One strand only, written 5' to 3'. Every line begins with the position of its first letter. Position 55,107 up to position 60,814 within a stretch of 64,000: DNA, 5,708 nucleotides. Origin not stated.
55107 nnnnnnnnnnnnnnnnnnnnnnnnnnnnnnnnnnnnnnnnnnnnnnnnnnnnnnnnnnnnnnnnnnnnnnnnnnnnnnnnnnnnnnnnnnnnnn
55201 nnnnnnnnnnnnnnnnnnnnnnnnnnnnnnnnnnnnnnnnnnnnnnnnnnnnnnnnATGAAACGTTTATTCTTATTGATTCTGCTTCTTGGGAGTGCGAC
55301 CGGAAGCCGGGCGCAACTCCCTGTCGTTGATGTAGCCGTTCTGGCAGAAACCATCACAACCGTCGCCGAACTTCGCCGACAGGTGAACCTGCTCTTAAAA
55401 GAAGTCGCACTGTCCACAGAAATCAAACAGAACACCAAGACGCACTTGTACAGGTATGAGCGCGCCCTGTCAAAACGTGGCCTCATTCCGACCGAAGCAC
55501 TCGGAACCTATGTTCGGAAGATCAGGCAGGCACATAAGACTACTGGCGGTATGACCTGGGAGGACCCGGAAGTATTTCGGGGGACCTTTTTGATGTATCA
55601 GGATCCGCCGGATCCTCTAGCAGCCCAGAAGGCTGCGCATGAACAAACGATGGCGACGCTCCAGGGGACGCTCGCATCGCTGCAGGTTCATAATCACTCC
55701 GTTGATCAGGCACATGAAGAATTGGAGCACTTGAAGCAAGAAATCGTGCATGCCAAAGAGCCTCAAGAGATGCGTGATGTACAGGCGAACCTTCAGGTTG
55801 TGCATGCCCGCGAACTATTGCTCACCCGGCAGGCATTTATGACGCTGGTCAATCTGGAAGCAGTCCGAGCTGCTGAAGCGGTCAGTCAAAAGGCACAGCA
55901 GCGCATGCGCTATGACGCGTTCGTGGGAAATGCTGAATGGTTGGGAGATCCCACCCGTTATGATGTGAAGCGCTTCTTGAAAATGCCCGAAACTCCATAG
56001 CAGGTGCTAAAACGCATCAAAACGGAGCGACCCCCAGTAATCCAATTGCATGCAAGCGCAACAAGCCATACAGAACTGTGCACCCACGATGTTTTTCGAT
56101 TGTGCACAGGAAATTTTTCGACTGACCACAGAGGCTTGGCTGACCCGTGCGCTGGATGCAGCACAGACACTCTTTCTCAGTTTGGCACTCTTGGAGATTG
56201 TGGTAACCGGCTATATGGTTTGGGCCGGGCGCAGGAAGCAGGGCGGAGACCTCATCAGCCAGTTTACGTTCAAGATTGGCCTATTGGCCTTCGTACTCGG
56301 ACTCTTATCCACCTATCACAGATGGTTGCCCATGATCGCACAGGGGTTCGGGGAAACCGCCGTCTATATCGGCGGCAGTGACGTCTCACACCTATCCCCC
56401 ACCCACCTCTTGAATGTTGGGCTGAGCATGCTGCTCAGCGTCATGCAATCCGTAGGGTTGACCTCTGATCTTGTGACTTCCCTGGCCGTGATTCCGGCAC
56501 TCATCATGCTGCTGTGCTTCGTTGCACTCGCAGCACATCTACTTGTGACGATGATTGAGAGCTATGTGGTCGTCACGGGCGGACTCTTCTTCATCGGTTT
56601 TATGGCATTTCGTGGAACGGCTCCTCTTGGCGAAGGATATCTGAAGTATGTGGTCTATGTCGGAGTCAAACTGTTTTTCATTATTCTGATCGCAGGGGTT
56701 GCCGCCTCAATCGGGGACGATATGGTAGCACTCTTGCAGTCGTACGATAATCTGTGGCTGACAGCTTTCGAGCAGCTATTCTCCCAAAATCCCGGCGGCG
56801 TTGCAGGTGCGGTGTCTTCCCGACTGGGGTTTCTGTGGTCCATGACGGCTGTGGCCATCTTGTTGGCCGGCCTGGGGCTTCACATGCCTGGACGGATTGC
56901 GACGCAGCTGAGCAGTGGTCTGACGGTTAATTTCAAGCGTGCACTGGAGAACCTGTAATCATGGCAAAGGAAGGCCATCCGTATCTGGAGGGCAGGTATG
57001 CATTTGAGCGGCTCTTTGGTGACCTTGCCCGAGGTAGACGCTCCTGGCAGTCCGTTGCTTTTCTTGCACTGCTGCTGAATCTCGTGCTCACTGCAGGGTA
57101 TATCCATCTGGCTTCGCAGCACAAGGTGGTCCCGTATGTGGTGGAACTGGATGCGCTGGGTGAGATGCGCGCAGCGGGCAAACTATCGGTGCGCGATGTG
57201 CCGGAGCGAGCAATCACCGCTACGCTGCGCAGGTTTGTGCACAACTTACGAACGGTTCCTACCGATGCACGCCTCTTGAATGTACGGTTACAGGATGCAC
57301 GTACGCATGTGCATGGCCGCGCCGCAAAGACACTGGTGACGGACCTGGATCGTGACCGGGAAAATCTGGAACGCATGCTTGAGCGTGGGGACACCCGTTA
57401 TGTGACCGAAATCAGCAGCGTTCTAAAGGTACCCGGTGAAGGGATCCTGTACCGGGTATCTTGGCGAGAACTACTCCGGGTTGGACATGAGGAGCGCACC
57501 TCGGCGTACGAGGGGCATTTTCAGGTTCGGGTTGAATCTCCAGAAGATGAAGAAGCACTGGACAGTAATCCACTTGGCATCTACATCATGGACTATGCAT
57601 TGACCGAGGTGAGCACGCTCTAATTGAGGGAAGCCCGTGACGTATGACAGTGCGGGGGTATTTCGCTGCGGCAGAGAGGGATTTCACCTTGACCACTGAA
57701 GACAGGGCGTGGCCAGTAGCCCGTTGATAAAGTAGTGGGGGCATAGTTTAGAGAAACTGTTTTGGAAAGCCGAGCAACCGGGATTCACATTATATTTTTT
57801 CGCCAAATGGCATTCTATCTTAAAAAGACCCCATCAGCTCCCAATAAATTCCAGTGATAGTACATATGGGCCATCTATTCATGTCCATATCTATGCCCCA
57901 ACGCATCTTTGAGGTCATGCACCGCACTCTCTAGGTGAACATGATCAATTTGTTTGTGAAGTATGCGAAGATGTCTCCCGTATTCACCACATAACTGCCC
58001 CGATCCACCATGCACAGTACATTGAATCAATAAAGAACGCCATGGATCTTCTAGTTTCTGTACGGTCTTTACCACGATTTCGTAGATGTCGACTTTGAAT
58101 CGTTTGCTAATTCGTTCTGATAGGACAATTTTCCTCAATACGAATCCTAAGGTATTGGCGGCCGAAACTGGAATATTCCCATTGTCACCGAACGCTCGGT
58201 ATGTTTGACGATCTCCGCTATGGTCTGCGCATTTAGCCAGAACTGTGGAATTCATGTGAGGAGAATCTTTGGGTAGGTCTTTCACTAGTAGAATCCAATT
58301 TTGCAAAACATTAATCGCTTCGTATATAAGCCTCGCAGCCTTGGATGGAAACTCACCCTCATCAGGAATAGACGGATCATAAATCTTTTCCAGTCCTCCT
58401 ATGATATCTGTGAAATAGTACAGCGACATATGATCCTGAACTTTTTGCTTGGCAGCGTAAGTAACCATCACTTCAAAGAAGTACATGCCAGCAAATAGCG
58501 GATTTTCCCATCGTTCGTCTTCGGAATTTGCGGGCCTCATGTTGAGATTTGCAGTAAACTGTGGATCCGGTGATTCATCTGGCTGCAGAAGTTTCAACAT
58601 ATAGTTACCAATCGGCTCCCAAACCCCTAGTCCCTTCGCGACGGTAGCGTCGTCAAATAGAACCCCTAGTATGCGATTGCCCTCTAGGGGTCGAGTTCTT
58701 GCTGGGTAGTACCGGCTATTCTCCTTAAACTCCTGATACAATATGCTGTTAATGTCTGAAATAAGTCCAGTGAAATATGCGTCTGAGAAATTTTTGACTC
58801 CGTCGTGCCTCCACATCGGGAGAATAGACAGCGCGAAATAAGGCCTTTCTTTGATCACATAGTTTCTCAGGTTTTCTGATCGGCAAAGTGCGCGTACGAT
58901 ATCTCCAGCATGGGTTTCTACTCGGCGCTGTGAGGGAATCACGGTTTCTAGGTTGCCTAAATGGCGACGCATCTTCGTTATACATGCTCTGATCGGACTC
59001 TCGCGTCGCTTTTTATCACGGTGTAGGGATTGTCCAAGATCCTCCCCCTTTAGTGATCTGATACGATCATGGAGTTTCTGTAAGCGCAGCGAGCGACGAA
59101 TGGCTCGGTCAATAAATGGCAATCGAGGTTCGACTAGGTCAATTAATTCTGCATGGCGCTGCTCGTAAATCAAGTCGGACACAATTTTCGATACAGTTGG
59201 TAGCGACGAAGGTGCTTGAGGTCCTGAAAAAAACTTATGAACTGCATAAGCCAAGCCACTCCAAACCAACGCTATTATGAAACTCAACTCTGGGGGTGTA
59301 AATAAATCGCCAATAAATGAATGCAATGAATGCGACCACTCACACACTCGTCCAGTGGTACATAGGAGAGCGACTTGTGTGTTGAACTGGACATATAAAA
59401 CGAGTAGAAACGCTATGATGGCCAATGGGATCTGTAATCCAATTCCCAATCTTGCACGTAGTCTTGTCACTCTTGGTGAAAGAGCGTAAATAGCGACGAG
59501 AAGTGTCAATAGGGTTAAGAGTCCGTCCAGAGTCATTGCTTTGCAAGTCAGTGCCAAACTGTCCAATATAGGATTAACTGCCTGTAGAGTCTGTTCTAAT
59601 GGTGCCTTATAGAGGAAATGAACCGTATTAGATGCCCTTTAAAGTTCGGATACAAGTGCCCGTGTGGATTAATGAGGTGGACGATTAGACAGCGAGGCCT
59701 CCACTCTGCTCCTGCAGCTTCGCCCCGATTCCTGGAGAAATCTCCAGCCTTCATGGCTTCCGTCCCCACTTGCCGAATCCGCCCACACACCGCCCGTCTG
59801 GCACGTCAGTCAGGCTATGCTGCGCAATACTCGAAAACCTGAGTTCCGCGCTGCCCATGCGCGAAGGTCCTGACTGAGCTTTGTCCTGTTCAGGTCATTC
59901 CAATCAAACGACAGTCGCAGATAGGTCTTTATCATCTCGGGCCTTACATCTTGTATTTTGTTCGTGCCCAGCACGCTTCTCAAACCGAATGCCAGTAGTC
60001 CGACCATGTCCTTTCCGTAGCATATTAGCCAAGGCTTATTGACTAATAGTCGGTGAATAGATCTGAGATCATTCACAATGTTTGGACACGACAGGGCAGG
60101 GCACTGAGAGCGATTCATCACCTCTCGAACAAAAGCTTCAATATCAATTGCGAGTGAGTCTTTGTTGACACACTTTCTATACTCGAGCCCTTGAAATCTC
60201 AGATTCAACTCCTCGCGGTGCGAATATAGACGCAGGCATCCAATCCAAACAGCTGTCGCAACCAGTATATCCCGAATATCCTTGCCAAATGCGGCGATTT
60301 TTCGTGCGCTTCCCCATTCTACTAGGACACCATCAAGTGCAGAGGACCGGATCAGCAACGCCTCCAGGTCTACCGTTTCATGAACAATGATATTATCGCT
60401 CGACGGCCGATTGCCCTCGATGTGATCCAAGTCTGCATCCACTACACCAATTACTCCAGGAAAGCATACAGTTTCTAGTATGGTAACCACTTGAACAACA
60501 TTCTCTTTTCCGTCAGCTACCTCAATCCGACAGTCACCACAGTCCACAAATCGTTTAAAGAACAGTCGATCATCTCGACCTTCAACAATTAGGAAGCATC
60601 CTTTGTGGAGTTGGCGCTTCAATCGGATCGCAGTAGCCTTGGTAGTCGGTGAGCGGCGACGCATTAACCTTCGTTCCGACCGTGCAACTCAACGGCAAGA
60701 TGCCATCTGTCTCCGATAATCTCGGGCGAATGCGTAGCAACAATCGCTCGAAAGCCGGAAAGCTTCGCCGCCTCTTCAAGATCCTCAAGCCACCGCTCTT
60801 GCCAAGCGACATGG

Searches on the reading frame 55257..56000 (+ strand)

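Call 66: search_protein_families(library=pfam, proteins=[window:55257-56000:+], max_evalue=0.001)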
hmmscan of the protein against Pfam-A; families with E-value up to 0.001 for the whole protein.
window:55257-56000:+ (247 aa): 1 family
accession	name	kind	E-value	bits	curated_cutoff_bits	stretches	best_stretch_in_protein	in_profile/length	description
PF07996.16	T4SS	-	0.00017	22.4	24.7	0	20-197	1-180/197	Type IV secretion system proteins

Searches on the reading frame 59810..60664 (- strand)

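Call 66: search_protein_families(library=pfam, proteins=[window:59810-60664:-], max_evalue=0.001)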
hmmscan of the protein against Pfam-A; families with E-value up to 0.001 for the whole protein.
window:59810-60664:- (284 aa): 1 family
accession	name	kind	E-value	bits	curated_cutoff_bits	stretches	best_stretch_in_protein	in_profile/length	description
PF14491.11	DUF4435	-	1.4e-07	32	27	1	24-203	4-203/238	Protein of unknown function (DUF4435)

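Call 68: search_protein_families(library=padloc, proteins=[window:59810-60664:-], max_evalue=0.001)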
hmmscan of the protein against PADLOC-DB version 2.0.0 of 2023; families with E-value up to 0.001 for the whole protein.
window:59810-60664:- (284 aa): 1 family
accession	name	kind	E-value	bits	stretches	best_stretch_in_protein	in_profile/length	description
PDLC02983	AriB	-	1.6e-16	59.1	1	23-236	3-231/236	-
